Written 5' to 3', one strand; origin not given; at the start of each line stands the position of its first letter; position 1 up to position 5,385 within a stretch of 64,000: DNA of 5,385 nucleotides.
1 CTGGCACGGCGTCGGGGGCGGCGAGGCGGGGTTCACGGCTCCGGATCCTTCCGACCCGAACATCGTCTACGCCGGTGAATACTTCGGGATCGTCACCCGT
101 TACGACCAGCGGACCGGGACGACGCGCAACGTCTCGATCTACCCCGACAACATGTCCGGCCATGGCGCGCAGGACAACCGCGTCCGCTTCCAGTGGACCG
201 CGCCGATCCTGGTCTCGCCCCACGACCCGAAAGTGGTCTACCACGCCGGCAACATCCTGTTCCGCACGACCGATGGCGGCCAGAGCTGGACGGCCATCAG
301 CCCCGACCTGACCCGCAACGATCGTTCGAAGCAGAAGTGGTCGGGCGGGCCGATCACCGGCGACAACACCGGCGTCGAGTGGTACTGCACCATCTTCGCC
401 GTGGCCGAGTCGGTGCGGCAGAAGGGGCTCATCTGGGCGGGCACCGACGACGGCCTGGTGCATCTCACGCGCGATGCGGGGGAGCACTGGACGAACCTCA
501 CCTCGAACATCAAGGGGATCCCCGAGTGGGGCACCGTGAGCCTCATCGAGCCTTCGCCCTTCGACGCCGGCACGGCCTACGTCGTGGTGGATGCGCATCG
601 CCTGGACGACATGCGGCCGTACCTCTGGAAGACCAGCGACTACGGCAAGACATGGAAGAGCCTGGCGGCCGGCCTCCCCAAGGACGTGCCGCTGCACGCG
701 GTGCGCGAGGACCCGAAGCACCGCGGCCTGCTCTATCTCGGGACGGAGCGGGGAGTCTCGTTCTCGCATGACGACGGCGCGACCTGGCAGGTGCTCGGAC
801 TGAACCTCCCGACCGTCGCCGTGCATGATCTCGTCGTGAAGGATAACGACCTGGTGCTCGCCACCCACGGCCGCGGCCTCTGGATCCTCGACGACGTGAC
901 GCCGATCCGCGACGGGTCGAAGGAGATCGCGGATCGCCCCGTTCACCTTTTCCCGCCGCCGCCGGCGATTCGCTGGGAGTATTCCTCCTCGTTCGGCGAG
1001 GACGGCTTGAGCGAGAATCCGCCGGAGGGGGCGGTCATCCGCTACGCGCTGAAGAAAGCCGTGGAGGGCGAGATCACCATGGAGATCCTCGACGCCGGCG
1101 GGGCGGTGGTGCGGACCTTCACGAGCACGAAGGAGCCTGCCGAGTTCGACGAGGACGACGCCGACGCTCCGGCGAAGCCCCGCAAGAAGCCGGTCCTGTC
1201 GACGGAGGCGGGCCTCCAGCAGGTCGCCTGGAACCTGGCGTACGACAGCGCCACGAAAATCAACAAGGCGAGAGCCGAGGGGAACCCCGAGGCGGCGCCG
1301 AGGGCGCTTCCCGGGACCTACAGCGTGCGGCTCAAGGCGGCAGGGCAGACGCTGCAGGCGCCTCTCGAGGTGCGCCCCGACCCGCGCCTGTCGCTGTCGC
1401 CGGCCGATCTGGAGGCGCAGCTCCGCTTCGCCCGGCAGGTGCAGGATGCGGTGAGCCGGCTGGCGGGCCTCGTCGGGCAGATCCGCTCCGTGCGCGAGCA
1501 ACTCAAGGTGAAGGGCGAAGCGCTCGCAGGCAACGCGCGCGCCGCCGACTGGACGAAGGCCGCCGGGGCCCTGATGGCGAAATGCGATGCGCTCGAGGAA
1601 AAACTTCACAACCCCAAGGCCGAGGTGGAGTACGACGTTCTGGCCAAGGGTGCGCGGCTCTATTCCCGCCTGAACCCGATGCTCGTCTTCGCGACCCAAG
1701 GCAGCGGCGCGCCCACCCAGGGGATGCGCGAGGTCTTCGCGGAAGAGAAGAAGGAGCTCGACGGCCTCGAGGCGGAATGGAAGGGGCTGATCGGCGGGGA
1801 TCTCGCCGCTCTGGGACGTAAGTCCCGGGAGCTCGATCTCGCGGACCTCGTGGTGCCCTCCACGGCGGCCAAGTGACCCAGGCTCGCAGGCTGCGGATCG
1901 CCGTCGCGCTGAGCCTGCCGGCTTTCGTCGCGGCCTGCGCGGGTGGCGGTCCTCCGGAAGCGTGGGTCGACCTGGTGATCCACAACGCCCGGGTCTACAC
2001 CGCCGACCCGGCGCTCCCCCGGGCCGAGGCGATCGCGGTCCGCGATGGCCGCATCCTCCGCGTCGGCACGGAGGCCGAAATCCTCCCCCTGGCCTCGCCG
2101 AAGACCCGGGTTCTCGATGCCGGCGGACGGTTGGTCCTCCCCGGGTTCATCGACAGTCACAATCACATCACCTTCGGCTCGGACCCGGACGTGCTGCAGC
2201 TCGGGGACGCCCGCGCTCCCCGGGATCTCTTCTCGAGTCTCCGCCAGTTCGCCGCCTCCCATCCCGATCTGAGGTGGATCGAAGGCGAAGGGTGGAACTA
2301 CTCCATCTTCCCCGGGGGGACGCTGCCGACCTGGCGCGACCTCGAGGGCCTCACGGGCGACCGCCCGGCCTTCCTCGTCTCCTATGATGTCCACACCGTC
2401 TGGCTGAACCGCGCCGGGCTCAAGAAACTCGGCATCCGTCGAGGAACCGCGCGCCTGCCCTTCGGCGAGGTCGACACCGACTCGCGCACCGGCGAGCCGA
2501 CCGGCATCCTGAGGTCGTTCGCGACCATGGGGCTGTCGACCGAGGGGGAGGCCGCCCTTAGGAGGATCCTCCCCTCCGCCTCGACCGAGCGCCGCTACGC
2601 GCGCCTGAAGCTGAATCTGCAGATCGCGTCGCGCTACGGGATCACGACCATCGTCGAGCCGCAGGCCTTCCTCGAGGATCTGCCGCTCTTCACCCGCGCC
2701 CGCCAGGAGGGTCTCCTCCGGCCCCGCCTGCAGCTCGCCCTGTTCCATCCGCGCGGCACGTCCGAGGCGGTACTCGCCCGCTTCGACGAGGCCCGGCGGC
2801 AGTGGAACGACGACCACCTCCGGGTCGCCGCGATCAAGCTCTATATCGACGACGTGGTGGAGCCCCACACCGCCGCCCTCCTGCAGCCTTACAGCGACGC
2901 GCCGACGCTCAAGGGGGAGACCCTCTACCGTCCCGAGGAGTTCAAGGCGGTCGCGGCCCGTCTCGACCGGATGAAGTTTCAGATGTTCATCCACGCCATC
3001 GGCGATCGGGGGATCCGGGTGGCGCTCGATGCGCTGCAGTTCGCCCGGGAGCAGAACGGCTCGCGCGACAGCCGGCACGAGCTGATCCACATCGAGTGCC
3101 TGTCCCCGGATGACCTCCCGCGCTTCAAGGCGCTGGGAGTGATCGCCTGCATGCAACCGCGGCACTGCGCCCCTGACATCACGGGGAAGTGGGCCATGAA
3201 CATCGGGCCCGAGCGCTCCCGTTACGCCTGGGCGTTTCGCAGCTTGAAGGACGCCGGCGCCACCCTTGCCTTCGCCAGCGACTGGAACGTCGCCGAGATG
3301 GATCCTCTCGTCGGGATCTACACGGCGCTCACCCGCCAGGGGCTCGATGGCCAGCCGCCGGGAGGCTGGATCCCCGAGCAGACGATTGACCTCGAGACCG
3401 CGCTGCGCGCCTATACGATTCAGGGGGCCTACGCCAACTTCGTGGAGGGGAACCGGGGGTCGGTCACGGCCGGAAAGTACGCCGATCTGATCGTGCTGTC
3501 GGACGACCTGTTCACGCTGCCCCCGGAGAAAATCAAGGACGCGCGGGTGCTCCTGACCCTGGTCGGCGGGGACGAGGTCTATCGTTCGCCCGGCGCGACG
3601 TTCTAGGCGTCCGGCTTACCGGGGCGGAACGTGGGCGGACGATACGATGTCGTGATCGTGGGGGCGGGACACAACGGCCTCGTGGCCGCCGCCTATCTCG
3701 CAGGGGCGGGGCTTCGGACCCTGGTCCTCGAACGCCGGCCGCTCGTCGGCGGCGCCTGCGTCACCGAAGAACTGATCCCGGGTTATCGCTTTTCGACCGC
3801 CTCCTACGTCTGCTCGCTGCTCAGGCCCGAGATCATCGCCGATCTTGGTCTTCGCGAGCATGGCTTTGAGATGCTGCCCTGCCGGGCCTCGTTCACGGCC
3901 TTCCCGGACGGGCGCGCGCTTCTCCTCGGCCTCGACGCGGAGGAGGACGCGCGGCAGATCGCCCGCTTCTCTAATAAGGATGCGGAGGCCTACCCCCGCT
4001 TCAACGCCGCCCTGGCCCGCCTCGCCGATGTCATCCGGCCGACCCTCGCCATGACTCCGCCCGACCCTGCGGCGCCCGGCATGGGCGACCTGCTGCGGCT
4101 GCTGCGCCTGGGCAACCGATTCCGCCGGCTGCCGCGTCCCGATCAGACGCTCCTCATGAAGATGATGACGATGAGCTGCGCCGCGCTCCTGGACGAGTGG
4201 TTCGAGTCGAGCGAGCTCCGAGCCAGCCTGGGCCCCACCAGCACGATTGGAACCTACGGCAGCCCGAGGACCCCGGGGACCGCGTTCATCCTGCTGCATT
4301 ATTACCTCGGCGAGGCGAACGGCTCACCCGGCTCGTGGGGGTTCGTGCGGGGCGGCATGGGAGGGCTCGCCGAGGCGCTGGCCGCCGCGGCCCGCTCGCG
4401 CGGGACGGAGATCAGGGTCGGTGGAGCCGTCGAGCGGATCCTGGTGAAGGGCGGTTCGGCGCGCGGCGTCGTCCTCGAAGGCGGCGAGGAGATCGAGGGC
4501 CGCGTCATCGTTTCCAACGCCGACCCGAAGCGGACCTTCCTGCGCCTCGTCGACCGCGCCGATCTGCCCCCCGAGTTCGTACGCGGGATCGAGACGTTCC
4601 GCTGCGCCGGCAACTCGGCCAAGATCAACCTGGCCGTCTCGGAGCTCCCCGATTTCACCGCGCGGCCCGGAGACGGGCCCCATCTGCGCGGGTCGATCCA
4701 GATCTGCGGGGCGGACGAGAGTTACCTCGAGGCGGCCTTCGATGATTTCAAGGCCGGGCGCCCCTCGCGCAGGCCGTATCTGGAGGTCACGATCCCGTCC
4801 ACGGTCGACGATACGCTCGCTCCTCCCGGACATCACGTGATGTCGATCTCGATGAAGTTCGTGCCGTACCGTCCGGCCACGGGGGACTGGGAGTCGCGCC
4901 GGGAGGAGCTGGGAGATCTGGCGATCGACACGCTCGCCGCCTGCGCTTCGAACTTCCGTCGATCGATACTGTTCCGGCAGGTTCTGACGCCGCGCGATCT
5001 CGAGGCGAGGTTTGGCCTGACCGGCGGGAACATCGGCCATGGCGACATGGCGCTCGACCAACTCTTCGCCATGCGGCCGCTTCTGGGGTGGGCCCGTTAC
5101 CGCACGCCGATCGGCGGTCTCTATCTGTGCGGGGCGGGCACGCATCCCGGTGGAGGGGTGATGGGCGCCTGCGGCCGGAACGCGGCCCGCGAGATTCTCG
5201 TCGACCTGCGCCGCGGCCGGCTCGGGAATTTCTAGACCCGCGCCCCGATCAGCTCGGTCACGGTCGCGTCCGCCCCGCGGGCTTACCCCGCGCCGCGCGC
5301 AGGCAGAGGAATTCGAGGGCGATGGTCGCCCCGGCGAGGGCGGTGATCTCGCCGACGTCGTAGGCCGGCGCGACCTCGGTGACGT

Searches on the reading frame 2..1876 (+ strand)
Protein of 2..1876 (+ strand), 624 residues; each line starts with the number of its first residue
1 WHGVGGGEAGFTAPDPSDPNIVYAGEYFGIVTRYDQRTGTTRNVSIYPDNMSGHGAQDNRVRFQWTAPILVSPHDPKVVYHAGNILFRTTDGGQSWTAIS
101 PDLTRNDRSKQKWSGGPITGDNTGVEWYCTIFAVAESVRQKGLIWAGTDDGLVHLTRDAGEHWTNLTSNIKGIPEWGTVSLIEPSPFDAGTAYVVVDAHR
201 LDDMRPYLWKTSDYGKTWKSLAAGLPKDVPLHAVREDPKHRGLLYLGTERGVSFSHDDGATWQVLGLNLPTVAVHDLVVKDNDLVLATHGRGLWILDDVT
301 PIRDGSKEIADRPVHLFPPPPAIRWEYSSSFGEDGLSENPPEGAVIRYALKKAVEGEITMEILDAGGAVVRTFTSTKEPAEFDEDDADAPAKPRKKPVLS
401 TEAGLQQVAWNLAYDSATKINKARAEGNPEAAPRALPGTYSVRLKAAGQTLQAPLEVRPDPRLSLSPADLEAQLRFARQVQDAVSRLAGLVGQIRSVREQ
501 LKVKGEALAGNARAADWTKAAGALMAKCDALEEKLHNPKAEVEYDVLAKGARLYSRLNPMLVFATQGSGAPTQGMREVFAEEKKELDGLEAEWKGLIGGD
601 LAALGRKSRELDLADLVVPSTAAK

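Call 86: search_protein_families(library=pfam, proteins=[window:2-1876:+], max_evalue=0.00001)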
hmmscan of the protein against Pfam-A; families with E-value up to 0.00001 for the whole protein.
window:2-1876:+ (624 aa): 1 family
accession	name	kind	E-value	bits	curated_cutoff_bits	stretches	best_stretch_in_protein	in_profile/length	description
PF15902.12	Sortilin-Vps10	-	1.8e-08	34.1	33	0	153-267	3-114/446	Sortilin, neurotensin receptor 3,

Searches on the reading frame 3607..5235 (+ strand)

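Call 53: search_protein_families(library=pfam, proteins=[window:3607-5235:+], max_evalue=0.01)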
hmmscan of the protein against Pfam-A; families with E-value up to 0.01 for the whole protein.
window:3607-5235:+ (542 aa): 11 families
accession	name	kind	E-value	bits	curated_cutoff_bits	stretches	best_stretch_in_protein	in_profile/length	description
PF01593.30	Amino_oxidase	-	1.2e-17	64.7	19.8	1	24-531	3-443/443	Flavin containing amine oxidoreductase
PF13450.12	NAD_binding_8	-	2e-10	41.2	21.9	1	17-65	1-48/68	NAD(P)-binding Rossmann-like domain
PF01266.30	DAO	-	5.6e-09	36.4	27.9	1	14-50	1-38/353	FAD dependent oxidoreductase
PF12831.13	FAD_oxidored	-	3.2e-07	30.5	27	1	14-80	1-68/416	FAD dependent oxidoreductase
PF07992.20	Pyr_redox_2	-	3.5e-07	30.4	26.1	1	13-61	1-50/291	Pyridine nucleotide-disulphide oxidoreductase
PF01946.23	Thi4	-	4.4e-06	26.6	26.2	1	13-50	18-56/235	Thi4 family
PF00890.30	FAD_binding_2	-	7.3e-06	25.9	20.4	1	14-51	1-38/414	FAD binding domain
PF01494.25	FAD_binding_3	-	4.8e-05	23.2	22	1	13-44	2-33/349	FAD binding domain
PF01134.28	GIDA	-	0.00068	19.2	22.1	1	14-41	1-28/391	Glucose inhibited division protein A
PF03486.20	HI0933_like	-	0.0056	16.6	50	0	14-48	2-36/244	HI0933-like protein Rossmann domain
PF00070.33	Pyr_redox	-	0.0069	17.3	22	0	15-47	2-34/82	Pyridine nucleotide-disulphide oxidoreductase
